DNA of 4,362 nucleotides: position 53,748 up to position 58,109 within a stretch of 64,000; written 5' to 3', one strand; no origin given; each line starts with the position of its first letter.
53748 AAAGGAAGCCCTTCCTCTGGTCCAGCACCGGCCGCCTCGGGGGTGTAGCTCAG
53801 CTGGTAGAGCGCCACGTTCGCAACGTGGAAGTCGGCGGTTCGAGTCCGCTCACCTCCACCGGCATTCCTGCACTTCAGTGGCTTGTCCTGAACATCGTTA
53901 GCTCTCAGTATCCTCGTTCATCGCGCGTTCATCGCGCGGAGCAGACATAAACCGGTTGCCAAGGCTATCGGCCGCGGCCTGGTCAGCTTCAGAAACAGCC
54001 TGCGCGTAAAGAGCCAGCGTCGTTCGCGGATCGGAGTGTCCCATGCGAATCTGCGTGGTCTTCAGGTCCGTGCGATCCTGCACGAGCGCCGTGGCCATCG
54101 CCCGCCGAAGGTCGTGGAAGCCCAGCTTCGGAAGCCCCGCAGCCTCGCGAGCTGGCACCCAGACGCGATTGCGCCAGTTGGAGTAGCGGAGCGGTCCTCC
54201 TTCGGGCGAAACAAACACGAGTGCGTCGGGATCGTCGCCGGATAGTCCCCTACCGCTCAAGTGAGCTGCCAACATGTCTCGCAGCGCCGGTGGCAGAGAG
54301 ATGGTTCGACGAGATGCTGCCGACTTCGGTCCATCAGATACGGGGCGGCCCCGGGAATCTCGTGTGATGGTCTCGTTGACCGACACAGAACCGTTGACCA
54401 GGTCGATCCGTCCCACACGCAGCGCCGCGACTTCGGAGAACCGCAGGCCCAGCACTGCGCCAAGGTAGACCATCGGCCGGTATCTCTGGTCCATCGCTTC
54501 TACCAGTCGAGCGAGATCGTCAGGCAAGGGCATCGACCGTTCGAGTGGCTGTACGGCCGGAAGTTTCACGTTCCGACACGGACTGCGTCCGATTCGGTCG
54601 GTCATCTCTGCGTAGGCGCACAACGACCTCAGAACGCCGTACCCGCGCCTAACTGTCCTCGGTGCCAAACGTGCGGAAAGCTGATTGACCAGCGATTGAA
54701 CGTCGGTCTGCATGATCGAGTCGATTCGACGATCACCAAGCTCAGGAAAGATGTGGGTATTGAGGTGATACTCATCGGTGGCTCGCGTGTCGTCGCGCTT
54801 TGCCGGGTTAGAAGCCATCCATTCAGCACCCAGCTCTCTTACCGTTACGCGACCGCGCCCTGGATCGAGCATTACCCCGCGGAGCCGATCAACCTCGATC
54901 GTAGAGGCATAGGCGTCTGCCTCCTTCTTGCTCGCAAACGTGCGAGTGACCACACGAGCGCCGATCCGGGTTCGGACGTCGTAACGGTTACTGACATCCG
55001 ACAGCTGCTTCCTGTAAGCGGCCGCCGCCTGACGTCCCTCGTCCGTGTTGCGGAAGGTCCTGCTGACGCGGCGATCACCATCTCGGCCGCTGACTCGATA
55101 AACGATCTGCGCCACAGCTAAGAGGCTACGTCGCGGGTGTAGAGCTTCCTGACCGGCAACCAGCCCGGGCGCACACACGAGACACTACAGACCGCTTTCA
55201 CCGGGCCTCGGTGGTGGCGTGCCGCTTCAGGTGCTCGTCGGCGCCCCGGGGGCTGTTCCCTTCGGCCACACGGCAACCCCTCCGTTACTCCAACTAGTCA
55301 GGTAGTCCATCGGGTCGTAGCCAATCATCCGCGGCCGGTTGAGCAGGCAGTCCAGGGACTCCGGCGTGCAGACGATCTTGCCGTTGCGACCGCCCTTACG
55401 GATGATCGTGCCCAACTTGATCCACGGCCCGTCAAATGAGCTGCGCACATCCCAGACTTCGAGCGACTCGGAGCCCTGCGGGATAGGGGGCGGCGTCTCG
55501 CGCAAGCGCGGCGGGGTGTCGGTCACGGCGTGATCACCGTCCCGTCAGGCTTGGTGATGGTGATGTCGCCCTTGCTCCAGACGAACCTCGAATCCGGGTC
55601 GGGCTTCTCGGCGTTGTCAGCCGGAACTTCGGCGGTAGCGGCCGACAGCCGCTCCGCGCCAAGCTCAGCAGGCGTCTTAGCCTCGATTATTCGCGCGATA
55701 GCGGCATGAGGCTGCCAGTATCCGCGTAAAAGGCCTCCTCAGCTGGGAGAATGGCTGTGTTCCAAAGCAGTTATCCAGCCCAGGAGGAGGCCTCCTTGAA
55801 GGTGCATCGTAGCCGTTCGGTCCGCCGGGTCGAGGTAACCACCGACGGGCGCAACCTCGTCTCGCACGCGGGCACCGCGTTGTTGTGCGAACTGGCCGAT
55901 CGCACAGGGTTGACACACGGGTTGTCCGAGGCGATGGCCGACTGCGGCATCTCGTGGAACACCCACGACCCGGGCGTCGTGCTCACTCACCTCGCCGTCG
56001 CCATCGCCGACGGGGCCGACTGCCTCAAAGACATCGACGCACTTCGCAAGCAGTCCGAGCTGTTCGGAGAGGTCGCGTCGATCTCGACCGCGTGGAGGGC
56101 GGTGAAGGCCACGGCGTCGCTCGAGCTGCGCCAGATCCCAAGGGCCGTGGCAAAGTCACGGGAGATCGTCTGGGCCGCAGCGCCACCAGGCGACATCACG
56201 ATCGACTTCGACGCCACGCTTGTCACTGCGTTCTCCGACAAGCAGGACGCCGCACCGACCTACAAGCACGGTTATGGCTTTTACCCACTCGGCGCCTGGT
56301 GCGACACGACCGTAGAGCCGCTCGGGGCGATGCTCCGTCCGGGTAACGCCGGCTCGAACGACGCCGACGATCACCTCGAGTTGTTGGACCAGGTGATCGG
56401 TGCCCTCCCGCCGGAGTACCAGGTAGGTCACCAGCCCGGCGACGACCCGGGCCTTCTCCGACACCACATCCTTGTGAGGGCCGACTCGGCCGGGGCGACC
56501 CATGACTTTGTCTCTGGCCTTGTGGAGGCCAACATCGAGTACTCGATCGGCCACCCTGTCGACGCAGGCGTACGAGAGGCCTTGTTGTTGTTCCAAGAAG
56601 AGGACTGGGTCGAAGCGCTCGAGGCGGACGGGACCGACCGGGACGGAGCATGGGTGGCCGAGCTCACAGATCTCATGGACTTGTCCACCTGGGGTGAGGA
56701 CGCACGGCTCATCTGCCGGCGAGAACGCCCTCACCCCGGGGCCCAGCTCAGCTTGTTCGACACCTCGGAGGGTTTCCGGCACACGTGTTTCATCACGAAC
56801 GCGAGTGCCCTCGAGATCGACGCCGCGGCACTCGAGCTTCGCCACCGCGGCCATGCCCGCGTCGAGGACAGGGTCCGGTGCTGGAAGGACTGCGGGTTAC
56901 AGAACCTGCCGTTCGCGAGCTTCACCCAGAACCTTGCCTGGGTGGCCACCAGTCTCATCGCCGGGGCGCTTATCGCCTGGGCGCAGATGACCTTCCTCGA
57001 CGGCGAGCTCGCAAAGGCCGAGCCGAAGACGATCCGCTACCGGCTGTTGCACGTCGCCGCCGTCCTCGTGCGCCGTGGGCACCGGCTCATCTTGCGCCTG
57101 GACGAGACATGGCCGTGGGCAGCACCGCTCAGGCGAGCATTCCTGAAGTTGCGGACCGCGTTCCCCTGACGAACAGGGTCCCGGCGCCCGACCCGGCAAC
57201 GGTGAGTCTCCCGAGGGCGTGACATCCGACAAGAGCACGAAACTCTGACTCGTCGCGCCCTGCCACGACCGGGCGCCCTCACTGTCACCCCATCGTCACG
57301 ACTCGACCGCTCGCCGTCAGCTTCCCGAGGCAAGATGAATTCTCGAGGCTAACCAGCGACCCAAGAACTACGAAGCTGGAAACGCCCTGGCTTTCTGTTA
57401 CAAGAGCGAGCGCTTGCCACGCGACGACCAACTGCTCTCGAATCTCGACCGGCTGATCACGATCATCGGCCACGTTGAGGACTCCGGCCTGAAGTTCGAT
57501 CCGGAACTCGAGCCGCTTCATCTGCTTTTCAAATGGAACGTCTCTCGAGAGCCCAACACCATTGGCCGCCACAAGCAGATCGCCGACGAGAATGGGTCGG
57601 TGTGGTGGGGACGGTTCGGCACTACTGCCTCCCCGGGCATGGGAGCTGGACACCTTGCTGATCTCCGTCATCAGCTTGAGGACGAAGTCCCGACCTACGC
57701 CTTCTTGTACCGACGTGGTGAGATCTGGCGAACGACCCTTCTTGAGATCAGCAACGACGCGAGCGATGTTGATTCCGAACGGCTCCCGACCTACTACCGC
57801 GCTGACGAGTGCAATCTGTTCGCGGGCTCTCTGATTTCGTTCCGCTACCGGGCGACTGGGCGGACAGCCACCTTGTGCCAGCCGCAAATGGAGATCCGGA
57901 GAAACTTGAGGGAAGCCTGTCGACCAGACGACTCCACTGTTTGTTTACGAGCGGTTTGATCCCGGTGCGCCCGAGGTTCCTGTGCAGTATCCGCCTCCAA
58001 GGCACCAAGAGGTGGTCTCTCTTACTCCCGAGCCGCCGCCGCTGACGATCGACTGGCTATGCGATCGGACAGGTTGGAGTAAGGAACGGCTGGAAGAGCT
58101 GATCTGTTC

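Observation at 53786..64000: tRNA-Ala-anchored, lower-GC integrative island stacked with anti-foreign-DNA genes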

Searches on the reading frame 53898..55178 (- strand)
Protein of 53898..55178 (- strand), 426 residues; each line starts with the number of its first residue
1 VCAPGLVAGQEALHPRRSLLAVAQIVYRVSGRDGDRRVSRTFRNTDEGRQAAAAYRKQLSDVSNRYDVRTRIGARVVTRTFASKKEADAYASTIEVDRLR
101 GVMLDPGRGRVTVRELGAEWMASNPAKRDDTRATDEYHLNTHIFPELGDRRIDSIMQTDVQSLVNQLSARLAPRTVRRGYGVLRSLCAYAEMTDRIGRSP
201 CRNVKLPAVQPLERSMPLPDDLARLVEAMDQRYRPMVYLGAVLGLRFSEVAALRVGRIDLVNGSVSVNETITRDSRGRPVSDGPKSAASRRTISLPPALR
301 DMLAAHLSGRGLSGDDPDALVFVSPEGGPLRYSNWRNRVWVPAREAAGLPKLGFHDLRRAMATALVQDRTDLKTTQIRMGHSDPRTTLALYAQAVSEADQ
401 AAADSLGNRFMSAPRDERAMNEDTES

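Call 4: search_protein_families(library=pfam, proteins=[window:53898-55178:-], max_evalue=0.01)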
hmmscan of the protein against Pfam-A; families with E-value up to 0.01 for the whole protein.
window:53898-55178:- (426 aa): 3 families
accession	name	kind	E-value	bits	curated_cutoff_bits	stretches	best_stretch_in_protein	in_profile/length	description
PF00589.27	Phage_integrase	-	1.9e-18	67.3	27.1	1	220-394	6-168/172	Phage integrase family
PF22022.2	Phage_int_M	-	5.6e-09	36.6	27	1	116-204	4-93/96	Phage integrase central domain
PF14659.12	Phage_int_SAM_3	-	5.2e-06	27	22.6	1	118-167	7-57/58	Phage integrase, N-terminal SAM-like domain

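Call 7: search_protein_families(library=padloc, proteins=[window:53898-55178:-], max_evalue=0.01)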
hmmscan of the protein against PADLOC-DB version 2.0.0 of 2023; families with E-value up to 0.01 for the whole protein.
window:53898-55178:- (426 aa): 0 families

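Call 41: search_protein_families(library=phrogs, proteins=[window:53898-55178:-], max_evalue=0.01)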
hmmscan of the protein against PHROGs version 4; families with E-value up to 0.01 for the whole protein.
window:53898-55178:- (426 aa): 3 families
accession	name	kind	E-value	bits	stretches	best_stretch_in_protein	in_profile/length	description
phrog_1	-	integration and excision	1.9e-59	203.5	1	65-413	125-454/611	integrase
phrog_216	-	integration and excision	5.3e-28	99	1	182-413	21-242/301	integrase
phrog_7685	-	integration and excision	1.6e-06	28.9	1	347-408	176-237/240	integrase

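Call 42: search_protein_families(library=ncbifam, proteins=[window:53898-55178:-], max_evalue=0.01)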
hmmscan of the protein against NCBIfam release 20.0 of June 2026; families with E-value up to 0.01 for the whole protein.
window:53898-55178:- (426 aa): 9 families
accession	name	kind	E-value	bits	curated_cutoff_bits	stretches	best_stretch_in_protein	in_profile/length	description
TIGR02224.1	recomb_XerC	equivalog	2.7e-15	56.5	335.15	1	148-388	37-272/295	tyrosine recombinase XerC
TIGR02225.1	recomb_XerD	equivalog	9.3e-13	48.1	329.6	1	151-387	37-268/290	site-specific tyrosine recombinase XerD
NF001399.0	PRK00283.1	subfamily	1.3e-12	47.6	279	1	151-392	47-281/300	tyrosine recombinase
NF040815.2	recomb_XerA_Arch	equivalog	4.6e-12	46.1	220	1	142-395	25-255/263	site-specific tyrosine recombinase/integron integrase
TIGR02249.1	integrase_gron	subfamily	2.1e-10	40.5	265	2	343-393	249-299/315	integron integrase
NF011946.0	PRK15417.1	equivalog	1.6e-07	30.8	435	1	337-394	258-315/337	integron integrase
NF002331.0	PRK01287.1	subfamily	1.1e-05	24.6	371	1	233-394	164-312/365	site-specific tyrosine recombinase XerC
NF003462.0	PRK05084.1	equivalog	2.1e-05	23.5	267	1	352-407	303-357/360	tyrosine recombinase XerS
NF007246.0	PRK09692.1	domain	0.00012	20.8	434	1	133-230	127-227/413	integrase domain-containing protein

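Call 83: search_dna_similar(query=window:53898-55178:-, collection=phages, mode=protein, max_rows=8)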
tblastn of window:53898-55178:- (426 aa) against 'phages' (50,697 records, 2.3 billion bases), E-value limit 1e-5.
Records with a match: 1763; places in all: 1770; records where one place covers at least 80% of the query: 64.
Best place of each record, by identity: <60% 1763.
By first word of the organism name: Mycobacterium 699; Streptococcus 280; Staphylococcus 183; Gordonia 182; Paenibacillus 68; Bacteriophage 58; Arthrobacter 54; Lactobacillus 32; Corynebacterium 27; Listeria 19; and 49 more.
By host as written in the record: Mycobacterium smegmatis mc2 155 474; Gordonia terrae 3612 153; - 123; Mycobacterium smegmatis mc#155 105; Staphylococcus aureus 55; Paenibacillus larvae 27; Mycobacterium smegmatis mc2155 25; Arthrobacter globiformis NRRL B-2979 SEA 22; and 484 more.
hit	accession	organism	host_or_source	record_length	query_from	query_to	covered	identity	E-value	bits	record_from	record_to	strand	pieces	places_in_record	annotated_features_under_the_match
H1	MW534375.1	Gordonia phage ODay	Gordonia terrae 3612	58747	4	391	91%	28.2%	1e-19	97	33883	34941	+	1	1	52: tyrosine integrase | 51: hypothetical protein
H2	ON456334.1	Gordonia phage Periwinkle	Gordonia terrae 3612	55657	7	391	90%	28.2%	2e-19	97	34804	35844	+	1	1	57: tyrosine integrase | 56: hypothetical protein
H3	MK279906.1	Gordonia phage Kenna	Gordonia terrae 3612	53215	4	391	91%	26.9%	2e-18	94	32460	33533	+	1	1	49: tyrosine integrase | 48: hypothetical protein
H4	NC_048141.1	Gordonia phage Kenna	Gordonia terrae 3612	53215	4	391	91%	26.9%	2e-18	94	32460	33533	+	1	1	49: integrase | 48: hypothetical protein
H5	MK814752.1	Gordonia phage Lutum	Gordonia terrae 3612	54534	4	391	91%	26.9%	2e-18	94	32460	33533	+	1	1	50: tyrosine integrase | 49: hypothetical protein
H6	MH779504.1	Gordonia phage Getalong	Gordonia terrae 3612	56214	4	391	91%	26.9%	2e-18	94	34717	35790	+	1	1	53: tyrosine integrase | 52: hypothetical protein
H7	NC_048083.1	Gordonia phage Getalong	Gordonia terrae 3612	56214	4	391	91%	26.9%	2e-18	94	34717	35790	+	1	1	53: integrase | 52: hypothetical protein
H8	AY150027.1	Micromonospora phage pMLP1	Micromonospora sp. ATCC 39149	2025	66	391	77%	30.6%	2e-36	146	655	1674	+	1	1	att/int region | intM: integrase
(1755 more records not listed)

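Call 84: search_solved_structures(query=window:53898-55178:-, max_evalue=0.001)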
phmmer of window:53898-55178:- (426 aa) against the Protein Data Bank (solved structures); distinct sequences matched with E-value up to 0.001: 2.
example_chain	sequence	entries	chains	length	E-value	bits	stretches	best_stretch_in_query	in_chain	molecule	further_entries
3nkh_A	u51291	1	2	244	1.6e-11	47.5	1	238-402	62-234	Integrase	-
2a3v_A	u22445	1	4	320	4.5e-06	29.5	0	343-393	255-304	site-specific recombinase IntI4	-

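Call 86: find_encoding_contigs(protein=window:53898-55178:-, flank=6000, max_places=10)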
Protein window:53898-55178:- (426 aa): 2 contigs read that carry it; 2 places shown.
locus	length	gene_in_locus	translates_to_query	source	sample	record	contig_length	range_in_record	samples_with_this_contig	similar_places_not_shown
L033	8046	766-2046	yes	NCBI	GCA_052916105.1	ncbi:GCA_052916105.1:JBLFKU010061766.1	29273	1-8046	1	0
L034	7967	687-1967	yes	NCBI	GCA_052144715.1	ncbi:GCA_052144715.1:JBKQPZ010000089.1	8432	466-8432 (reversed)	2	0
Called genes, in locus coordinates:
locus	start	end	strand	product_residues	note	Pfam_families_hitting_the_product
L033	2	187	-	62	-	?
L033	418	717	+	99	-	-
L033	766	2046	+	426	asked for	PF22022:Phage_int_M, PF00589:Phage_integrase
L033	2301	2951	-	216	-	PF28211:GlpR (faint)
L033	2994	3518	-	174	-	PF01967:MoaC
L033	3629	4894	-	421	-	PF03453:MoeA_N, PF00994:MoCF_biosynth, PF03454:MoeA_C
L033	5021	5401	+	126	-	PF09723:Zn_ribbon_8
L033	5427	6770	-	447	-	PF01523:PmbA_TldD_1st, PF19290:PmbA_TldD_2nd, PF19289:PmbA_TldD_3rd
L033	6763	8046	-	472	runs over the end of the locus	PF01523:PmbA_TldD_1st, PF19290:PmbA_TldD_2nd, PF19289:PmbA_TldD_3rd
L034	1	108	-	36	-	?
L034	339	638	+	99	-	-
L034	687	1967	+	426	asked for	PF22022:Phage_int_M, PF00589:Phage_integrase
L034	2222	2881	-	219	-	PF28211:GlpR (faint)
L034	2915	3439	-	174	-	PF01967:MoaC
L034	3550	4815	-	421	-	PF03453:MoeA_N, PF00994:MoCF_biosynth, PF03454:MoeA_C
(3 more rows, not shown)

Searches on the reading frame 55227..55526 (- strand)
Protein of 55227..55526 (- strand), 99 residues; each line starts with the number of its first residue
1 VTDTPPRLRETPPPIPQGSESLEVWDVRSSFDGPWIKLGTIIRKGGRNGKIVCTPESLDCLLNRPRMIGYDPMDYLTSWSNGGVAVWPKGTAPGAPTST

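Call 4: search_protein_families(library=pfam, proteins=[window:55227-55526:-], max_evalue=0.01)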
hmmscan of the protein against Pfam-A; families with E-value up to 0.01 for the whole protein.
window:55227-55526:- (99 aa): 0 families

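Call 7: search_protein_families(library=padloc, proteins=[window:55227-55526:-], max_evalue=0.01)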
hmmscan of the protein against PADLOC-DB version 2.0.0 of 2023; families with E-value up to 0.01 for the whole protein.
window:55227-55526:- (99 aa): 0 families

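Call 26: search_protein_families(library=pfam, proteins=[window:55227-55526:-], max_evalue=1)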
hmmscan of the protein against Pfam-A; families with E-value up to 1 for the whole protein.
window:55227-55526:- (99 aa): 0 families

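Call 41: search_protein_families(library=phrogs, proteins=[window:55227-55526:-], max_evalue=0.01)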
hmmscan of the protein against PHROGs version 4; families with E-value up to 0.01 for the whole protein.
window:55227-55526:- (99 aa): 0 families

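Call 42: search_protein_families(library=ncbifam, proteins=[window:55227-55526:-], max_evalue=0.01)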
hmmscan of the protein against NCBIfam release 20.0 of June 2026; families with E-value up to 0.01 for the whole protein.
window:55227-55526:- (99 aa): 0 families

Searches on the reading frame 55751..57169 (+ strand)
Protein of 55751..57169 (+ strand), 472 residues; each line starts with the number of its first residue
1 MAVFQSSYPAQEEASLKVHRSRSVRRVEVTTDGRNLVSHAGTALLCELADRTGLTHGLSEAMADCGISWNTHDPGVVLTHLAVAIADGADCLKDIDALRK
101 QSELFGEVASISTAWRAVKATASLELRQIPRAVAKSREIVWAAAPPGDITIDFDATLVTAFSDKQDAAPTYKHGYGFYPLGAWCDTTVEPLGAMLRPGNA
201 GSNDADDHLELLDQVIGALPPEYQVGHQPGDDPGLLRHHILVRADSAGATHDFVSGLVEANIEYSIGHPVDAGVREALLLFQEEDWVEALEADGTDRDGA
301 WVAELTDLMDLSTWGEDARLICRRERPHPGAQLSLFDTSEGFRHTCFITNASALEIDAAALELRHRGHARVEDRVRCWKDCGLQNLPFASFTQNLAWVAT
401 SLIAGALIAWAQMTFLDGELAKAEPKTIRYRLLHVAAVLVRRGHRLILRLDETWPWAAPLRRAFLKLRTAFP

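Call 4: search_protein_families(library=pfam, proteins=[window:55751-57169:+], max_evalue=0.01)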
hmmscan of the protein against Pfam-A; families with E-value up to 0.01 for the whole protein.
window:55751-57169:+ (472 aa): 2 families
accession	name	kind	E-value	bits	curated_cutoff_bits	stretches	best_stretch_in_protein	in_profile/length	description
PF13701.12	DDE_Tnp_1_4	-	4.6e-62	210.1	34.7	1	23-468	5-431/435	Transposase DDE domain group 1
PF01609.27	DDE_Tnp_1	-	3.2e-09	37.3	23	1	147-404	3-197/200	Transposase DDE domain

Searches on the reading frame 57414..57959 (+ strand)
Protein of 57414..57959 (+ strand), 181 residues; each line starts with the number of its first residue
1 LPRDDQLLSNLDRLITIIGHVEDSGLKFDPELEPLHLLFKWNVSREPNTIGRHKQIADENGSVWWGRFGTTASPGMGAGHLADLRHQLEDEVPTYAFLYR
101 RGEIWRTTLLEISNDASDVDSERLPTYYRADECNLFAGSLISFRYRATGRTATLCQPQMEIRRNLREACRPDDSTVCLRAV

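Call 4: search_protein_families(library=pfam, proteins=[window:57414-57959:+], max_evalue=0.01)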
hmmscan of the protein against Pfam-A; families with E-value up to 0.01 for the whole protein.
window:57414-57959:+ (181 aa): 1 family
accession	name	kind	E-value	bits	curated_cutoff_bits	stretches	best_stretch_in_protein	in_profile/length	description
PF24405.1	Pua-like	-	1.6e-06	28.5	27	1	45-132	10-103/176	Pua-like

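Call 7: search_protein_families(library=padloc, proteins=[window:57414-57959:+], max_evalue=0.01)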
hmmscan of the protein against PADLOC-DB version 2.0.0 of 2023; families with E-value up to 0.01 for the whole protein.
window:57414-57959:+ (181 aa): 0 families

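Call 41: search_protein_families(library=phrogs, proteins=[window:57414-57959:+], max_evalue=0.01)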
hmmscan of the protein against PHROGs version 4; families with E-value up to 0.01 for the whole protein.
window:57414-57959:+ (181 aa): 0 families

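Call 42: search_protein_families(library=ncbifam, proteins=[window:57414-57959:+], max_evalue=0.01)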
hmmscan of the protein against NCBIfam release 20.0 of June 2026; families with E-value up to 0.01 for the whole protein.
window:57414-57959:+ (181 aa): 1 family
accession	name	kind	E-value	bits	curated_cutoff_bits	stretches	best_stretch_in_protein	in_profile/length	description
NF053862.1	DS9_1_antiphage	equivalog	1.9e-05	23.7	420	1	46-133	8-100/486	anti-phage phosphoesterase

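Call 49: search_protein_representatives(protein=window:57414-57959:+)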
Query: 181 residues. Proteins with E-value up to 0.001 (for the whole library): 258; up to 1e-10: 122; up to 1e-30: 18. The best 150 are listed.
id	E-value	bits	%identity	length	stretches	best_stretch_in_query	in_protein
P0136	5.7e-121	417.3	100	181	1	1-181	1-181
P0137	2.9e-44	167.2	54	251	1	1-138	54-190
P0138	1.7e-42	161.5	54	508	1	2-137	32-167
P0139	3.6e-40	153.8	49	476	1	1-137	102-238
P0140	7.9e-39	149.5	50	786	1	2-137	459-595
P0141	1.4e-38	148.7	50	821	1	2-142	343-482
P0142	3.9e-38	147.2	59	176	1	25-138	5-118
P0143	4.0e-38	147.2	51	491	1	2-137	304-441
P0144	3.1e-36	141.0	56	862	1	29-136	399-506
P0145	4.6e-35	137.2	49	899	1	4-137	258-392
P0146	1.9e-34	135.2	49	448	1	1-137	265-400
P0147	1.5e-33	132.3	46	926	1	2-137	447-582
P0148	4.0e-33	130.9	46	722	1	1-137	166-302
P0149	1.3e-31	125.9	41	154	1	2-137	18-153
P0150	2.0e-31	125.4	48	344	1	4-136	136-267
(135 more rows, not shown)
